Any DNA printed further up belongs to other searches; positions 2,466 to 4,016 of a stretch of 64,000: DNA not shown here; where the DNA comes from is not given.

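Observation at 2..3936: Hydrogenase wired directly to an OmcS-type nanowire cytochrome in one terminator-bounded operon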

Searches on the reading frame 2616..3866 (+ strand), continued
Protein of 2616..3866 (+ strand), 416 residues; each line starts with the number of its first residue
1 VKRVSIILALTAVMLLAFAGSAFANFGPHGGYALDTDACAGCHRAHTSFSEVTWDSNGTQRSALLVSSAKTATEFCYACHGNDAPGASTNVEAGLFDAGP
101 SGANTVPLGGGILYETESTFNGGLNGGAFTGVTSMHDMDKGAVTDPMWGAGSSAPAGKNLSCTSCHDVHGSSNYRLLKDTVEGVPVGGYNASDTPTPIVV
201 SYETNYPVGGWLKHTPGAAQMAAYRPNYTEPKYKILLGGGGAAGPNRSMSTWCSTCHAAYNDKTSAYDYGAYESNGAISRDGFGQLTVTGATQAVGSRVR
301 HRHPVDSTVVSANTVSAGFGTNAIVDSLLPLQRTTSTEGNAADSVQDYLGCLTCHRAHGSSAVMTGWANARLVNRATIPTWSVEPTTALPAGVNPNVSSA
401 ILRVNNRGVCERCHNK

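Call 35: search_protein_families(library=pfam, proteins=[L001:1098-2546:+, L001:2543-3388:+, L001:3544-4569:+, L001:4625-6136:+, L001:6449-7828:+, L001:11503-12876:+, L001:13790-16246:+], max_evalue=0.01)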
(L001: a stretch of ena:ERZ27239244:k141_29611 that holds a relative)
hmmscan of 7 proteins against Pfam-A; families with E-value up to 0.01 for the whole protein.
L001:1098-2546:+ (482 aa): 0 families

L001:2543-3388:+ (281 aa): 0 families

L001:3544-4569:+ (341 aa): 22 families
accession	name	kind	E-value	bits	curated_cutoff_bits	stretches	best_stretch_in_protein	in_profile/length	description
PF07719.23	TPR_2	-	1.3e-25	87.7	27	2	184-215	3-34/34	Tetratricopeptide repeat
PF13432.12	TPR_16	-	1.8e-21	76.6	32.7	4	186-249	1-64/65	Tetratricopeptide repeat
PF13181.12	TPR_8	-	3.2e-21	74.1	25.7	1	184-215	3-34/34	Tetratricopeptide repeat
PF14559.12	TPR_19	-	2.1e-19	70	25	3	158-222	1-65/68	Tetratricopeptide repeat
PF13428.12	TPR_14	-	5.3e-19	67.2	23.5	3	185-224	4-43/44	Tetratricopeptide repeat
PF13431.12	TPR_17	-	3.1e-17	61.8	24.4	1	206-230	3-27/34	Tetratricopeptide repeat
PF13414.12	TPR_11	-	5e-17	61.8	26.8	1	190-227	2-39/42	TPR repeat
PF00515.34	TPR_1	-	8.1e-15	54.4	27.8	1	184-215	3-34/34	Tetratricopeptide repeat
PF13424.12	TPR_12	-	2.4e-13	50.5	30.1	1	107-179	5-76/77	Tetratricopeptide repeat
PF23914.1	TPR_CcmH_CycH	-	3.2e-11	43.8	42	2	53-134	66-150/158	Cytochrome c-type biogenesis protein H TPR domain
PF12895.13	ANAPC3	-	1.2e-10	41.9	27.2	0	123-206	7-80/82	Anaphase-promoting complex, cyclosome, subunit 3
PF13174.12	TPR_6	-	1.9e-08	34.9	26.3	0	107-133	2-28/33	Tetratricopeptide repeat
PF13176.12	TPR_7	-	6.5e-08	32.5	27.9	0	150-180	1-31/36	Tetratricopeptide repeat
PF12569.14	NatA_aux_su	-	8.7e-06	25.4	33.3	0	280-328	213-258/515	N-terminal acetyltransferase A, auxiliary subunit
PF25062.1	ARM_TT21_N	-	9.5e-06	25.9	40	0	178-240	96-159/222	Tetratricopeptide repeat protein 21 N-terminal ARM repeat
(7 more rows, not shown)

L001:4625-6136:+ (503 aa): 3 families
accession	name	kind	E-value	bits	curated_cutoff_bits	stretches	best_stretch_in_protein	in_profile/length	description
PF01436.27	NHL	-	2.4e-20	71.9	20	2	215-241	1-28/28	NHL repeat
PF17170.10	DUF5128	-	6.9e-10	39.1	22.9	0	172-203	53-83/321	6-bladed beta-propeller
PF25021.1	TEN_NHL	-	7e-05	22.4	27.1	0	162-179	31-48/357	Teneurin NHL domain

L001:6449-7828:+ (459 aa): 2 families
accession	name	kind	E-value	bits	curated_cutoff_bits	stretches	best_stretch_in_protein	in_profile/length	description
PF01058.29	Oxidored_q6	-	6.5e-17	61.9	27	1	151-323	13-127/128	NADH ubiquinone oxidoreductase, 20 Kd subunit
PF14720.11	NiFe_hyd_SSU_C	-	3.1e-15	56.7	27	2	367-411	8-53/80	NiFe/NiFeSe hydrogenase small subunit C-terminal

L001:11503-12876:+ (457 aa): 0 families

L001:13790-16246:+ (818 aa): 1 family
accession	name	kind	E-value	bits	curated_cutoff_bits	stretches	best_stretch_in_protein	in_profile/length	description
PF17957.7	Big_7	-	5.5e-07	30.6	24.1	2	307-385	1-60/70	Bacterial Ig domain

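Call 39: search_solved_structures(query=L001:6449-7828:+, max_evalue=0.00001, show_alignments=1)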
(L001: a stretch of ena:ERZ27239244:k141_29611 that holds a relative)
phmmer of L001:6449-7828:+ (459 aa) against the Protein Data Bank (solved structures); distinct sequences matched with E-value up to 0.00001: 29.
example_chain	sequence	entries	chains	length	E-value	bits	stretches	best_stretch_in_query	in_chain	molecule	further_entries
2wpn_A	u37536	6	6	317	3.5e-25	91.9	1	152-410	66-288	PERIPLASMIC [NIFESE] HYDROGENASE, SMALL SUBUNIT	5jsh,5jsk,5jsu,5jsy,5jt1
4kl8_S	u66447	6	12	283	1.6e-23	86.4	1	152-410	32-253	Periplasmic [NiFeSe] hydrogenase small subunit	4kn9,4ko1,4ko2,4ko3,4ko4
1cc1_S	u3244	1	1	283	3.8e-23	85.2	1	152-410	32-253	HYDROGENASE (SMALL SUBUNIT)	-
3ze6_A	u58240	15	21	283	7.7e-22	80.9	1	152-410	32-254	PERIPLASMIC [NIFESE] HYDROGENASE, SMALL SUBUNIT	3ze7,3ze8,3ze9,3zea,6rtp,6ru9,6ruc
1h2a_S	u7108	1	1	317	1.7e-19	73.1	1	154-409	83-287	HYDROGENASE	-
1frv_A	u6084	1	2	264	6e-19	71.3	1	154-456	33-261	HYDROGENASE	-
1yq9_A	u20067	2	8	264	1.7e-18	69.8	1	154-408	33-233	Periplasmic [NiFe] hydrogenase small subunit | PERIPLASMIC HYDROGENASE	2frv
4u9h_S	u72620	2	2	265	4.9e-18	68.3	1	151-456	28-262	Periplasmic [NiFe] hydrogenase small subunit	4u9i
8w6x_S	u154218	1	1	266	5.2e-18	68.2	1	149-456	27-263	Periplasmic [NiFe] hydrogenase small subunit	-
1h2r_S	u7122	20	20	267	5.3e-18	68.2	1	149-456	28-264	PROTEIN (PERIPLASMIC [NIFE] HYDROGENASE SMALL SUBUNIT) | Periplasmic [NiFe] hydrogenase small subunit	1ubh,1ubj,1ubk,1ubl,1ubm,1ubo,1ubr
1e3d_A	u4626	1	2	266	6.5e-17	64.6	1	155-404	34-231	[NiFe] hydrogenase small subunit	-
4upe_A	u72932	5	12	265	2.3e-13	52.9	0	155-404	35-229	NIFE-HYDROGENASE SMALL SUBUNIT | HYDROGENASE (NIFE) SMALL SUBUNIT HYDA | PERIPLASMIC [NIFE] HYDROGENASE SMALL SUBUNIT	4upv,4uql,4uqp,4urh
1yqw_A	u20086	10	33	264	2.6e-13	52.7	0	155-404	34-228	Periplasmic [NiFe] hydrogenase small subunit | HYDROGENASE (NIFE) SMALL SUBUNIT HYDA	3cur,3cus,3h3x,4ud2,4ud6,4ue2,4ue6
1yrq_A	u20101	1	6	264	3.7e-13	52.2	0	155-404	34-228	Periplasmic [NiFe] hydrogenase small subunit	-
4ucq_A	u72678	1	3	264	1.2e-12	50.5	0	155-404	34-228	HYDROGENASE (NIFE) SMALL SUBUNIT HYDA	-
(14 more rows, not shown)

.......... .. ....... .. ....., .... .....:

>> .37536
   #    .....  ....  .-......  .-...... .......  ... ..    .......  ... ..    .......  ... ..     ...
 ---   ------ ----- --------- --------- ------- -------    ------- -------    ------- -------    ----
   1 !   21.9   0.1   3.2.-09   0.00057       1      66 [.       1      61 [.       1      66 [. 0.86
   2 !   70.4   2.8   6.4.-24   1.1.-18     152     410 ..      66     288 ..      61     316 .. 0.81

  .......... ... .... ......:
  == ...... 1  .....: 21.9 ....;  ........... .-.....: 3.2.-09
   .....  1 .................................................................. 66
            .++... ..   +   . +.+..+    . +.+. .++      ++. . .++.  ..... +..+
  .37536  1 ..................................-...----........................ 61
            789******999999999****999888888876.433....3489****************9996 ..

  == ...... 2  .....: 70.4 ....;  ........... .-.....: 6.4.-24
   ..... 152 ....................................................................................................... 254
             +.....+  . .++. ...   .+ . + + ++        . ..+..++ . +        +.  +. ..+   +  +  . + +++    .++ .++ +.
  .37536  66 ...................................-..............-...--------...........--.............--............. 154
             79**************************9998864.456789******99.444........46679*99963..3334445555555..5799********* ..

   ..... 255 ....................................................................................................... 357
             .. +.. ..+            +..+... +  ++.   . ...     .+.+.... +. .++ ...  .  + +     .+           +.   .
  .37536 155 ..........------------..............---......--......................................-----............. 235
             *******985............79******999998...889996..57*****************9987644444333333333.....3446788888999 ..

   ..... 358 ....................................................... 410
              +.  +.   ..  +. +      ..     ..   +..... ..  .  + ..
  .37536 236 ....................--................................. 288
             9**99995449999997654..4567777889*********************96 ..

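Call 46: search_protein_families(library=ncbifam, proteins=[P0090, P0001, L001:1-996:+, L045:10001-11212:+], max_evalue=10)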
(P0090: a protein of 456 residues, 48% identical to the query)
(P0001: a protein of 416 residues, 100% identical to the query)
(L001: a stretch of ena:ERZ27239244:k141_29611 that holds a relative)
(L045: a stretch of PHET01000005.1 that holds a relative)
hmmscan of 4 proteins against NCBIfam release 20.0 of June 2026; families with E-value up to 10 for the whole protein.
P0090 (456 aa): 8 families
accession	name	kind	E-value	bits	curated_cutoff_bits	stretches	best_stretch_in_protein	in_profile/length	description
TIGR01905.1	paired_CXXCH_1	subfamily_domain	6.1e-13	48.4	25.2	5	193-212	8-27/41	doubled CXXCH domain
TIGR03508.1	decahem_SO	subfamily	1.1e-07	31.6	192.2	3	190-213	188-211/258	DmsE family decaheme c-type cytochrome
NF041028.1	decahem_GSU2203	exception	0.00033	20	325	2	192-209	175-240/317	GSU2203 family decaheme c-type cytochrome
TIGR03146.1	cyt_nit_nrfB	equivalog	0.0033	17.7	166.6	1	36-88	9-52/145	cytochrome c nitrite reductase pentaheme subunit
TIGR03153.1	cytochr_NrfH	equivalog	0.005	16.9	134.2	0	13-49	4-40/138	cytochrome c nitrite reductase small subunit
NF008659.0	PRK11659.1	equivalog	0.007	16.1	184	1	36-87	44-86/188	cytochrome c nitrite reductase pentaheme subunit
TIGR01904.2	GSu_C4xC__C2xCH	domain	3.1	7.7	27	2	35-49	47-61/73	CxxxxCH/CxxCH domain c-type cytochrome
NF045713.1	CxxCH_16_HmcA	equivalog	4.8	5.7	400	1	38-88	133-186/541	sulfate respiration complex hexadecaheme cytochrome HmcA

P0001 (416 aa): 8 families
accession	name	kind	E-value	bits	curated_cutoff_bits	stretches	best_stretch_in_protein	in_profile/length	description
TIGR01905.1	paired_CXXCH_1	subfamily_domain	1e-13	51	25.2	4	161-181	8-28/41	doubled CXXCH domain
TIGR03508.1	decahem_SO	subfamily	9.4e-07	28.6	192.2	3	160-180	144-210/258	DmsE family decaheme c-type cytochrome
NF041028.1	decahem_GSU2203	exception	5.2e-06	25.9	325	2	156-179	122-145/317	GSU2203 family decaheme c-type cytochrome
TIGR03146.1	cyt_nit_nrfB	equivalog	0.023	15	166.6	1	158-173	108-123/145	cytochrome c nitrite reductase pentaheme subunit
TIGR01904.2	GSu_C4xC__C2xCH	domain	0.056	13.2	27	3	138-172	34-62/73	CxxxxCH/CxxCH domain c-type cytochrome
NF008659.0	PRK11659.1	equivalog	0.079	12.6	184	1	158-172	134-148/188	cytochrome c nitrite reductase pentaheme subunit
TIGR02969.1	mam_aldehyde_ox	subfamily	0.14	9.5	1912.3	1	290-362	83-152/1330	aldehyde oxidase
NF052246.1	SorB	equivalog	2.7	8.1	93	0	25-46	14-35/80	SorB family sulfite dehydrogenase c-type cytochrome subunit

L001:1-996:+ (331 aa): 9 families
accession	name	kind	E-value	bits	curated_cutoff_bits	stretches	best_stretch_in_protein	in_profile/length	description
TIGR01905.1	paired_CXXCH_1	subfamily_domain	1.3e-13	50.6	25.2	4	92-113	7-28/41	doubled CXXCH domain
TIGR03508.1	decahem_SO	subfamily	2e-08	34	192.2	2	86-114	184-212/258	DmsE family decaheme c-type cytochrome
NF041028.1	decahem_GSU2203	exception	0.00021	20.6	325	2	86-110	217-241/317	GSU2203 family decaheme c-type cytochrome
TIGR03806.1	chp_HNE_0200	subfamily_domain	0.006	15.8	313.3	1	91-113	218-240/314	SO2930 family diheme c-type cytochrome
TIGR03153.1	cytochr_NrfH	equivalog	0.35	10.9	134.2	1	91-112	52-73/138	cytochrome c nitrite reductase small subunit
TIGR04315.1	octaheme_Shew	subfamily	0.92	8.4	375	1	269-329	95-152/440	tetrathionate reductase family octaheme c-type cytochrome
TIGR02603.1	CxxCH_TIGR02603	domain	2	8.5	68.15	0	4-17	13-26/134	putative heme-binding domain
NF033196.2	c_type_nonphoto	exception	5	7.3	70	1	265-280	79-94/98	c-type cytochrome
TIGR04484.1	thiosulf_SoxA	equivalog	6.6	6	110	0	160-191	104-133/212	sulfur oxidation c-type cytochrome SoxA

L045:10001-11212:+ (404 aa): 13 families
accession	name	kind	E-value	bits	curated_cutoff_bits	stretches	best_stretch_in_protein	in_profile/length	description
TIGR01905.1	paired_CXXCH_1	subfamily_domain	1.5e-12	47.2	25.2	4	147-168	8-29/41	doubled CXXCH domain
TIGR03508.1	decahem_SO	subfamily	1.9e-05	24.3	192.2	2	146-170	144-168/258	DmsE family decaheme c-type cytochrome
NF033196.2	c_type_nonphoto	exception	0.0037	17.4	70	1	237-255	20-38/98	c-type cytochrome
TIGR03146.1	cyt_nit_nrfB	equivalog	0.05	13.9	166.6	0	146-158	110-122/145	cytochrome c nitrite reductase pentaheme subunit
NF041895.1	choice_anch_V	domain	0.097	12.7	42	2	47-100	16-71/150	choice-of-anchor V domain-containing protein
NF041028.1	decahem_GSU2203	exception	0.14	11.3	325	0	146-160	175-189/317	GSU2203 family decaheme c-type cytochrome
NF008659.0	PRK11659.1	equivalog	0.17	11.6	184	1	146-159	136-149/188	cytochrome c nitrite reductase pentaheme subunit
TIGR04315.1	octaheme_Shew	subfamily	0.54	9.2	375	1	226-260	55-88/440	tetrathionate reductase family octaheme c-type cytochrome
TIGR04257.1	nanowire_3heme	domain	1.1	9.4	40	1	17-33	51-67/75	c(7)-type cytochrome triheme domain-containing protein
TIGR03153.1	cytochr_NrfH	equivalog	1.4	9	134.2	0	146-166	53-73/138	cytochrome c nitrite reductase small subunit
NF040971.1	cytc_ExtS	equivalog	1.4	8.1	100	0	10-28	18-36/262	selenite/tellurite reduction operon c-type cytochrome lipoprotein ExtS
TIGR03507.1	decahem_SO1788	subfamily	1.4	7.3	209.3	1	16-66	575-663/672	OmcA/MtrC family decaheme c-type cytochrome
NF049875.1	NetB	exception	5.1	6.8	380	1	124-158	145-176/211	Nrf-like electron transfer protein NetB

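Call 83: fold_search(model_id=the predicted structure, library=pdb)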
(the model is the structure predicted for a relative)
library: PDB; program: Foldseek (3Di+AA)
matches with E <= 10: 14; with E <= 0.001: 0
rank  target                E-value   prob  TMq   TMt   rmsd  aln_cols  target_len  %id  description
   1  5ids_B                4.7e+00  0.02  0.06  0.07   9.7        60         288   15  Crystal Structure of a Glucose-1-phosphate Thymidylyltransferase from Burkholderia vietnamiensis (released 2016-03-09)
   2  1agq_A                5.0e+00  0.02  0.06  0.20  17.5        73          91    8  GLIAL CELL-DERIVED NEUROTROPHIC FACTOR FROM RAT (released 1997-06-05)
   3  7wqx                  5.6e+00  0.01  0.07  0.06  17.8       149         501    9  Structure of Inactive-EP (released 2022-10-26)
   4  9qw7_B                6.0e+00  0.01  0.04  0.05  15.1        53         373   23  The crystal structure of the adenyly transferase domain of Candida glabrata tRNA ligase (released 2025-09-17)
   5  8zi4_A                6.0e+00  0.01  0.06  0.05  19.3       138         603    9  Cryo-EM structure of wtEP-trypsinogen (released 2025-05-21)
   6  6u5u_A                6.0e+00  0.01  0.06  0.02  20.9       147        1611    8  Electron cryomicroscopy Structure of S. cerevisiae FAS in the KS-stalled state (released 2019-10-16)
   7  8zj4_A                7.2e+00  0.01  0.06  0.05  14.2        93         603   11  trypsinogen-EP-N619A (released 2025-05-21)
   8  9n74_NS               7.6e+00  0.00  0.06  0.04  12.8       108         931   13  SSU processome maturation and disassembly, State H (released 2025-10-29)
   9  6peh_H                8.1e+00  0.01  0.06  0.10  17.4        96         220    8  Crystal structure of rabbit monoclonal anti-HIV antibody 1C2 (released 2019-11-20)
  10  6peh_A                8.1e+00  0.01  0.06  0.10  17.9       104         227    8  Crystal structure of rabbit monoclonal anti-HIV antibody 1C2 (released 2019-11-20)
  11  8xwp_R                8.6e+00  0.06  0.07  0.09   4.4        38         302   26  Cryo-EM structure of ET-1 bound ETBR-DNGI complex (released 2024-10-02)
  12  4avg_C                9.1e+00  0.01  0.04  0.05  12.0        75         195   11  Influenza strain pH1N1 2009 polymerase subunit PA endonuclease in complex with diketo compound 2 (released 2012-08-22)
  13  8uiy_LE               9.1e+00  0.01  0.04  0.06  18.0        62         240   19  In situ human P-Z state 80S ribosome (released 2025-04-09)
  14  9efk_A                9.7e+00  0.01  0.06  0.05  16.9        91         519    6  Cryo-EM structure of the portal-tail complex of LME-1 phage (released 2025-04-16)
